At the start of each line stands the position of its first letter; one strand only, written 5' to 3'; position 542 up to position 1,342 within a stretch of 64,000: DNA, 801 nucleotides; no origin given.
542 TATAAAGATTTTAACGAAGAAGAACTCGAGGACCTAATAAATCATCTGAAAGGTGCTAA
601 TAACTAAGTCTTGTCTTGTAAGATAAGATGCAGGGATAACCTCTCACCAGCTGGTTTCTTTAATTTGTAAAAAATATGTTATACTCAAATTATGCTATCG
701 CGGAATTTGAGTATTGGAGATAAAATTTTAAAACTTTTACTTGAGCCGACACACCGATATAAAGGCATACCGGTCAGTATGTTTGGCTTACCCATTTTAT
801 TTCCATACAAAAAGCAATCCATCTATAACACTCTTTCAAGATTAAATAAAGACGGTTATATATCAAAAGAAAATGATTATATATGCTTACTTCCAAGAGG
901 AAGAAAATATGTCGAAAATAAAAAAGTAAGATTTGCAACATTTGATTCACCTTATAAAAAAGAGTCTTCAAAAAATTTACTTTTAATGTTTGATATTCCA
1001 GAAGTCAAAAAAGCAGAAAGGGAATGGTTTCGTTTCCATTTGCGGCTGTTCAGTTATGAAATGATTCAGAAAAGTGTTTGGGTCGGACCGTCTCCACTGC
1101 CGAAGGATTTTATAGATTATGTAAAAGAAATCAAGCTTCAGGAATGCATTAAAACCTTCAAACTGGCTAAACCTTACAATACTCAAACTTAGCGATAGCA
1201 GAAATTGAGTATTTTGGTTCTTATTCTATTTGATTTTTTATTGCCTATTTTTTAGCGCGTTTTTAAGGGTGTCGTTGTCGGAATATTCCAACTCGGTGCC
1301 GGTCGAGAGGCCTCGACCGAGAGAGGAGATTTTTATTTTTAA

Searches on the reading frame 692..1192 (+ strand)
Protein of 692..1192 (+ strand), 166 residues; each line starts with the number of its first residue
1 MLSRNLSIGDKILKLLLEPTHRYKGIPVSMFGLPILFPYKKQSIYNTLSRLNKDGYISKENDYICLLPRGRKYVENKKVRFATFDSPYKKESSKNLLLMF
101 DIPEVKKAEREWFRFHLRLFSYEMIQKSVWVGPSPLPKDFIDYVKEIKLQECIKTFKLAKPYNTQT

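Call 74: search_protein_families(library=pfam, proteins=[window:692-1192:+], max_evalue=0.001)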
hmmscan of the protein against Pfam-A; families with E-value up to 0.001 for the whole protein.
window:692-1192:+ (166 aa): 1 family
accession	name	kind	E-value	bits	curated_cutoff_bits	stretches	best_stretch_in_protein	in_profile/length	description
PF20803.2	PaaX_M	-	6.5e-11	42.6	24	1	97-159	10-72/83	PaaX protein central Cas2-like domain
